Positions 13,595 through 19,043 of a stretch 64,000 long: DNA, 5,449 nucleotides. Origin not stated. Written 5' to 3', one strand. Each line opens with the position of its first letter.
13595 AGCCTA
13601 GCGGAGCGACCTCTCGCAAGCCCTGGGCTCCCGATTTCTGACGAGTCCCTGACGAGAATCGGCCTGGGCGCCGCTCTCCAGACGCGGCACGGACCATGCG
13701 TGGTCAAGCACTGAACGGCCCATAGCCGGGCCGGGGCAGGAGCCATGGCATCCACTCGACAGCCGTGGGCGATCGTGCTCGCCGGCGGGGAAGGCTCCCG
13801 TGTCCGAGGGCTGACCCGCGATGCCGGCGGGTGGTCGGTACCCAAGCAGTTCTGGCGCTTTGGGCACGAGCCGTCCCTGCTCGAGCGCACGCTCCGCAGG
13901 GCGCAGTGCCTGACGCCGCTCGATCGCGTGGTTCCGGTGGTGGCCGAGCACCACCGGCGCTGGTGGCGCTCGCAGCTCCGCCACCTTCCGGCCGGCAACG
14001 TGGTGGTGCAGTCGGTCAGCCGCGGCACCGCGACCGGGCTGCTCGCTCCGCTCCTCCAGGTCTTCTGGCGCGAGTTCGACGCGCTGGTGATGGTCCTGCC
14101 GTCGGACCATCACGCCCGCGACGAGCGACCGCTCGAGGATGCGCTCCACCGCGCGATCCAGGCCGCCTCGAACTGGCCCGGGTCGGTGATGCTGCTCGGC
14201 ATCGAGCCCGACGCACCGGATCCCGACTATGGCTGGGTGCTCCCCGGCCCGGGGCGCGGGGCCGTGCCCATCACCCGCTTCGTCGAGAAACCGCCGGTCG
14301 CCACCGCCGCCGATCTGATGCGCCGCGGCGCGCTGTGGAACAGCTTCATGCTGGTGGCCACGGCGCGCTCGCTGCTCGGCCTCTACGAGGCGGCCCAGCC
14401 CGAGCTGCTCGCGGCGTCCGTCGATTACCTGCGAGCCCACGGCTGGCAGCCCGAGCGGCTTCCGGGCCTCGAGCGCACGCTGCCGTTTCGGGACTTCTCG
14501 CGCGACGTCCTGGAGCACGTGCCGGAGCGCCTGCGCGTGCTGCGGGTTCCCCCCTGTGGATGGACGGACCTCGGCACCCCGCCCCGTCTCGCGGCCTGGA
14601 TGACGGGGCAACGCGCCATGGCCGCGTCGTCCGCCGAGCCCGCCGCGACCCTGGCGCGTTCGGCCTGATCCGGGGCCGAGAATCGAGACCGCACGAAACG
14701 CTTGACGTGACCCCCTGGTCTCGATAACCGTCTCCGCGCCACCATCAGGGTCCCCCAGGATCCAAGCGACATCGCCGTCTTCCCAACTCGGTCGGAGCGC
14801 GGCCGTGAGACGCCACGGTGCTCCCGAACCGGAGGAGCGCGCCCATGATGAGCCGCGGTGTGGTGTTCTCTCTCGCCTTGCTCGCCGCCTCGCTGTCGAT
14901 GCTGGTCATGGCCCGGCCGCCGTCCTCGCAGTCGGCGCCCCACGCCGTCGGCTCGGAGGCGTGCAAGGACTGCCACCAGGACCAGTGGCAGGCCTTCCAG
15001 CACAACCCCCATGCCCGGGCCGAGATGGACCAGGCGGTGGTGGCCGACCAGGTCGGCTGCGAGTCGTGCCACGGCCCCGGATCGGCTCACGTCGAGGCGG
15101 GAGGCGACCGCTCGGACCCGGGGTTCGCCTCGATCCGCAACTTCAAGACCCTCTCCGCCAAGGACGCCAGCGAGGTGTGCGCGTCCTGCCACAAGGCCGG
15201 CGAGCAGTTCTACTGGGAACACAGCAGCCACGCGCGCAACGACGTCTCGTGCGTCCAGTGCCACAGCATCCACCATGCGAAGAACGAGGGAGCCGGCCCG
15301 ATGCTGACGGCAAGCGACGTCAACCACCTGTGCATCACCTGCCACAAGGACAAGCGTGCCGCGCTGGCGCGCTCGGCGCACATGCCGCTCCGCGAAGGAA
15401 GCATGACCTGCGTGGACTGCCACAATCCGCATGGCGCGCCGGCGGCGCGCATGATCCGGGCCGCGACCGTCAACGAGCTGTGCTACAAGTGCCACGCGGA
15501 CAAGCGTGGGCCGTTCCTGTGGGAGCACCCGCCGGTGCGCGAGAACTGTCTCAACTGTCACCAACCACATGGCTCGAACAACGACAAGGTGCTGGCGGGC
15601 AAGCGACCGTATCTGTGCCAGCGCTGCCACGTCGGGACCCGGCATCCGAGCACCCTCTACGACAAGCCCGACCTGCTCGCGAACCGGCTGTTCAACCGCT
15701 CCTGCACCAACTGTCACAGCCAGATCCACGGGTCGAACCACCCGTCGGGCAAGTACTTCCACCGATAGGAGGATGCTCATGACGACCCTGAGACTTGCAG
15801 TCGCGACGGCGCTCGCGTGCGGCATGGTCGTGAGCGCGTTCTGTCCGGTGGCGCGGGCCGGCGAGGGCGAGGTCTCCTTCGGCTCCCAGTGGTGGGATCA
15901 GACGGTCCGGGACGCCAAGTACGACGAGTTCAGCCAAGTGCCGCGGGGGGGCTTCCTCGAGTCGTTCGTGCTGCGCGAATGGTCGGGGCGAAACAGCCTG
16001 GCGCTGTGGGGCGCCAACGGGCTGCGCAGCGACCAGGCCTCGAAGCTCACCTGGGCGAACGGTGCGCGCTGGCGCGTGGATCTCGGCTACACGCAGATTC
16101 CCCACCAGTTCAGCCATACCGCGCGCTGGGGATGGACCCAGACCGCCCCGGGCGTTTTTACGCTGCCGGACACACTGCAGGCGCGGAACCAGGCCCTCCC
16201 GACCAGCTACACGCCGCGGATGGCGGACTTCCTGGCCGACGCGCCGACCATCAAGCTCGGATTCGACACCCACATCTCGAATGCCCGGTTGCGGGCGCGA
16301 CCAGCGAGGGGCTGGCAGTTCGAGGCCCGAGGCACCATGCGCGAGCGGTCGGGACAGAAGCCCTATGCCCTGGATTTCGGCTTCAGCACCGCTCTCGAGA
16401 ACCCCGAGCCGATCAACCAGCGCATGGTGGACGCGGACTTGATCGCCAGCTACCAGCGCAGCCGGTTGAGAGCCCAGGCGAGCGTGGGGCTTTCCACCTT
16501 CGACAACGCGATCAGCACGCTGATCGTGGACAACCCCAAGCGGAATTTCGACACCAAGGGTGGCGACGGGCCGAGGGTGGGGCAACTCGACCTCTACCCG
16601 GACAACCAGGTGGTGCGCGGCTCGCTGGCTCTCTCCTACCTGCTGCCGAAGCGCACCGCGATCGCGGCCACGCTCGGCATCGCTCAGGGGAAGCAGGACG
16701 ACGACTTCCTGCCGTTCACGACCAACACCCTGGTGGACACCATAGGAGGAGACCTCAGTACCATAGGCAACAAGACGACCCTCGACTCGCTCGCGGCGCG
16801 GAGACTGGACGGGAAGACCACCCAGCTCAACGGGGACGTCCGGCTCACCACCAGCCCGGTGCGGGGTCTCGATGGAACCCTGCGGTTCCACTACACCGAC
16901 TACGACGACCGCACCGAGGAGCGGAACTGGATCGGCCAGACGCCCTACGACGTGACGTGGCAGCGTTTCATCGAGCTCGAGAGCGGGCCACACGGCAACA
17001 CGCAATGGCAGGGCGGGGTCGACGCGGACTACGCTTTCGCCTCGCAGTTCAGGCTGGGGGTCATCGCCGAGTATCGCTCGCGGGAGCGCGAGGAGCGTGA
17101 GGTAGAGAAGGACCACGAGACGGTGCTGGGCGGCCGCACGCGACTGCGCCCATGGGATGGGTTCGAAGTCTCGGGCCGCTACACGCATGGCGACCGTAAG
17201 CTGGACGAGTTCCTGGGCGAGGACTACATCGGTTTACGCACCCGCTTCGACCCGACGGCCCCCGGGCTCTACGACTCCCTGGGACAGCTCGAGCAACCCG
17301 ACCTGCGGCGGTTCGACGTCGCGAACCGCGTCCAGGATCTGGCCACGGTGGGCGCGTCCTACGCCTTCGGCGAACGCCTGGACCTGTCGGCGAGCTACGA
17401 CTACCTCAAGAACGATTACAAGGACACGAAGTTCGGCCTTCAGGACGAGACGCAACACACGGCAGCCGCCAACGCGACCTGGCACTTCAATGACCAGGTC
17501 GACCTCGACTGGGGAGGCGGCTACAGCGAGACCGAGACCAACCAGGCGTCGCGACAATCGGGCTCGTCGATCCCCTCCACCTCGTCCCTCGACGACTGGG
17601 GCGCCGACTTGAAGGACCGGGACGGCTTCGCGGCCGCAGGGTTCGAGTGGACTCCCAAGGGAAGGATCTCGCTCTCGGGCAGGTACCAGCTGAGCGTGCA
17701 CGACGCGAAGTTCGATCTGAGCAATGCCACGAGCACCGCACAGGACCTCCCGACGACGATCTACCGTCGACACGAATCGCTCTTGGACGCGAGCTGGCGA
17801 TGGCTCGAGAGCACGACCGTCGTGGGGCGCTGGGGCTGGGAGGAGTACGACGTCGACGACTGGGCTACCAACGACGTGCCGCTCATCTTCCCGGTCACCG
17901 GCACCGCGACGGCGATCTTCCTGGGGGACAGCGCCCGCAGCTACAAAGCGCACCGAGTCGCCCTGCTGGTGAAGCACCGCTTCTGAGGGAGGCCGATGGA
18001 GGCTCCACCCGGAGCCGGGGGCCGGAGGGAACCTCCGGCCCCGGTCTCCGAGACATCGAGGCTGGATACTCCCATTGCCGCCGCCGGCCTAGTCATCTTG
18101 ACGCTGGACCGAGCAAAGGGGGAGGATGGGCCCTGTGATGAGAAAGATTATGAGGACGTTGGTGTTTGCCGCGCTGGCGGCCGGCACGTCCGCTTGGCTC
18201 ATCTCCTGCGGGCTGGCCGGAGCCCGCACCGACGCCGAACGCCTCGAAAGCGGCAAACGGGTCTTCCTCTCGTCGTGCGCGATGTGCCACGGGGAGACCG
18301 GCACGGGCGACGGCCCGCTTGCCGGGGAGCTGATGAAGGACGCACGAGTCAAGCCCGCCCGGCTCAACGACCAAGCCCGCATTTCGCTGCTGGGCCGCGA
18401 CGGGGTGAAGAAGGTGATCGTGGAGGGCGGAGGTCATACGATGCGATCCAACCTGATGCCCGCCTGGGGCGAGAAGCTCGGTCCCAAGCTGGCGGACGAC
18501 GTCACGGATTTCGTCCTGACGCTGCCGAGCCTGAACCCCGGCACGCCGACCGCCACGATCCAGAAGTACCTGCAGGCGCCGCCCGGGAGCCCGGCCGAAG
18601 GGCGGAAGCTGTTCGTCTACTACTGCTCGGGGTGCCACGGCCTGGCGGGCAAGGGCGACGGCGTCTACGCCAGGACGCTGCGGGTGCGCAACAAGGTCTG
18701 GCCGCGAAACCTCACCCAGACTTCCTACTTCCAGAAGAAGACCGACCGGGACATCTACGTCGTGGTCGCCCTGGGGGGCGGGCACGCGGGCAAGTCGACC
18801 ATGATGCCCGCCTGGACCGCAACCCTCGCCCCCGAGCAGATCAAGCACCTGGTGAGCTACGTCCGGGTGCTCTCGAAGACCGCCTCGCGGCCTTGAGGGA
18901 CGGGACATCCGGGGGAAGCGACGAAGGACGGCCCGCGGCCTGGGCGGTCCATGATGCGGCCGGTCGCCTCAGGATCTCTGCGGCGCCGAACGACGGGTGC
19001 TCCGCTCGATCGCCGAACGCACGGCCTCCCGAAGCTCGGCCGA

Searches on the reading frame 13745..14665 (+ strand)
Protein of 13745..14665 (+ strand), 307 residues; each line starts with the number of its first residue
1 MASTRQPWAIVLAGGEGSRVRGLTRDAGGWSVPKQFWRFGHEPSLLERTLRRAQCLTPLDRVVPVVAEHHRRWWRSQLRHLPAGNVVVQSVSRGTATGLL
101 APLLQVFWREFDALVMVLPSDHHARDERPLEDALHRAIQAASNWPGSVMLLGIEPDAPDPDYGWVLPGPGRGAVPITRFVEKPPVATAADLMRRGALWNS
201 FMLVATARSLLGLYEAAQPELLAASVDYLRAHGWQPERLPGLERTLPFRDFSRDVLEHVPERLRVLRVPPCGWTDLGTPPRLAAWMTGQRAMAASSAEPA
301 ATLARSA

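Call 49: search_protein_families(library=pfam, proteins=[window:13745-14665:+], max_evalue=0.001)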
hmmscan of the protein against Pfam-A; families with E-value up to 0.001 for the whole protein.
window:13745-14665:+ (307 aa): 2 families
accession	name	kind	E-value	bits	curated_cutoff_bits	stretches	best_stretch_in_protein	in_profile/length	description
PF00483.29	NTP_transferase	-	1.5e-20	74.2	21.2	1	9-282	2-235/245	Nucleotidyl transferase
PF12804.13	NTP_transf_3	-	2.5e-06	28.2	27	1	9-125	1-99/160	MobA-like NTP transferase domain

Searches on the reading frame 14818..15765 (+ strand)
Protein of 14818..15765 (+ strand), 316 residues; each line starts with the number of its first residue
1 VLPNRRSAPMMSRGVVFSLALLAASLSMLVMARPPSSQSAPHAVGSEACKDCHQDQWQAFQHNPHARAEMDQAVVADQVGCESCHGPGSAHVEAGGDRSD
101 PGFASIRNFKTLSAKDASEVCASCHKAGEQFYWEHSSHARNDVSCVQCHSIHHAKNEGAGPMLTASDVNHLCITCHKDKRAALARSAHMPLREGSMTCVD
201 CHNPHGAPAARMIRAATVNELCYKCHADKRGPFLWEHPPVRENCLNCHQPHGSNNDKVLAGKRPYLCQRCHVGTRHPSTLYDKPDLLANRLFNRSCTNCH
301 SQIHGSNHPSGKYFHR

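Call 49: search_protein_families(library=pfam, proteins=[window:14818-15765:+], max_evalue=0.001)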
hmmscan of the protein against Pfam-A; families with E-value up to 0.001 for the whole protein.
window:14818-15765:+ (316 aa): 6 families
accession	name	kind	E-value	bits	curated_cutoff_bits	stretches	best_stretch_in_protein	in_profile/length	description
PF09699.15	Paired_CXXCH_1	-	1e-33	115.2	20.6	3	188-230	1-40/41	Doubled CXXCH motif (Paired_CXXCH_1)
PF14522.11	Cytochrome_C7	-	3.3e-16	59.3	24.8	3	194-249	12-67/67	Cytochrome c7 and related cytochrome c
PF14537.11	Cytochrom_c3_2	-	4e-10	40.5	25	1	138-226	2-78/79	Cytochrome c3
PF22113.1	Mtrc-MtrF_II-IV_dom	-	3e-09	37.1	30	0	44-91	118-170/176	Outer membrane cytochrome MtrC/MtrF-like, domains II/IV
PF22678.1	Cytochrom_c_NrfB-like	-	5.2e-09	36.9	27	1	81-156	1-72/89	Cytochrome c-type protein NrfB-like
PF03264.19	Cytochrom_NNT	-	1.9e-05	24.9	24.1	1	163-225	30-95/174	NapC/NirT cytochrome c family, N-terminal region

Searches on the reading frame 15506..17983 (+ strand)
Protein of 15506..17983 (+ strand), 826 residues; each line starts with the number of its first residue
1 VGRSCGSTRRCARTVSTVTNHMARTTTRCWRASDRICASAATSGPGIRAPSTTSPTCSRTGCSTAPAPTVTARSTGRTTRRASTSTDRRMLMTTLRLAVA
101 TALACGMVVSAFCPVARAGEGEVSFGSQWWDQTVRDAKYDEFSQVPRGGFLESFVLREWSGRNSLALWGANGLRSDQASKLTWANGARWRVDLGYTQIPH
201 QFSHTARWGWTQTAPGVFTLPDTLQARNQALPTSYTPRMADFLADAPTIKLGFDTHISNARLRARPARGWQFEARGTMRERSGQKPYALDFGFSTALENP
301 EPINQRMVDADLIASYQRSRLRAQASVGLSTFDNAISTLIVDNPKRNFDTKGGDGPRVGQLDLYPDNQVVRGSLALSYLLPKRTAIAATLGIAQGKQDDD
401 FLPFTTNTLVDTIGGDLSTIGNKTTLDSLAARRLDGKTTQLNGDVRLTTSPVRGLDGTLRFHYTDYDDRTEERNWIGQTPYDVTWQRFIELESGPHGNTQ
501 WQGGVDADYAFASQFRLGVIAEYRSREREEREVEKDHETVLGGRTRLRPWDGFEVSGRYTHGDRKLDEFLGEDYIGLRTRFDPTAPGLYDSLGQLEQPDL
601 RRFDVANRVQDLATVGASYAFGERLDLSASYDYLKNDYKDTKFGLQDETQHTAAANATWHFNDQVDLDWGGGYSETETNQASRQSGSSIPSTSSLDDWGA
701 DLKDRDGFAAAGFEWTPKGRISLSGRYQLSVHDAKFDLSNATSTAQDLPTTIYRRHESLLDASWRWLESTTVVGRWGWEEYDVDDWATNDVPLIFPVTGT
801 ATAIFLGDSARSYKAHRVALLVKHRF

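Call 49: search_protein_families(library=pfam, proteins=[window:15506-17983:+], max_evalue=0.001)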
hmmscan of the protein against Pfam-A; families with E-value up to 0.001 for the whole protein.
window:15506-17983:+ (826 aa): 3 families
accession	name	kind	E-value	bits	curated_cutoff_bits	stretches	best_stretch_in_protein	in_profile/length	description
PF11854.14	MtrB_PioB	-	4.3e-79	267.2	23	1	175-826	48-635/635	Putative outer membrane beta-barrel porin, MtrB/PioB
PF13505.12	OMP_b-brl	-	2.6e-07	31.4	28.7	1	612-734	45-155/175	Outer membrane protein beta-barrel domain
PF14052.12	Caps_assemb_Wzi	-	0.00069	19.2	30.1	0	614-681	316-383/392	Capsule assembly protein Wzi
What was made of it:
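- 15506..17986 (+): Context: MtrB/PioB-family outer-membrane porin (longest ORF; the true start is probably after 15768). PF11854, E 4e-79 (call 49).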

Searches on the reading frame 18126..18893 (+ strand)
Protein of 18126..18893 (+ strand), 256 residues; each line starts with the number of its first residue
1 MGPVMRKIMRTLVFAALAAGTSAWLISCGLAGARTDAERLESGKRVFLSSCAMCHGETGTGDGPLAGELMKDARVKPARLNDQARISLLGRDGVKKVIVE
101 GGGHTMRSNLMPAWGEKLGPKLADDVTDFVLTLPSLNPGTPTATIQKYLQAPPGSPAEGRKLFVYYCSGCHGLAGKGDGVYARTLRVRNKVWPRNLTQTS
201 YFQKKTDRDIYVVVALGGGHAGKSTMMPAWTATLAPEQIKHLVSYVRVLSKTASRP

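Call 18: search_protein_families(library=pfam, proteins=[window:18126-18893:+], max_evalue=0.00001)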
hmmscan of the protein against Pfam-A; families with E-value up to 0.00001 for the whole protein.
window:18126-18893:+ (256 aa): 2 families
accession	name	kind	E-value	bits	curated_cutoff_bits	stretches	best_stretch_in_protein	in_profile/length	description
PF13442.11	Cytochrome_CBB3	-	7e-19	68.4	27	2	156-246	3-68/68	Cytochrome C oxidase, cbb3-type, subunit III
PF00034.26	Cytochrom_C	-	5.9e-18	66.4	21.3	2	157-249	2-89/90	Cytochrome c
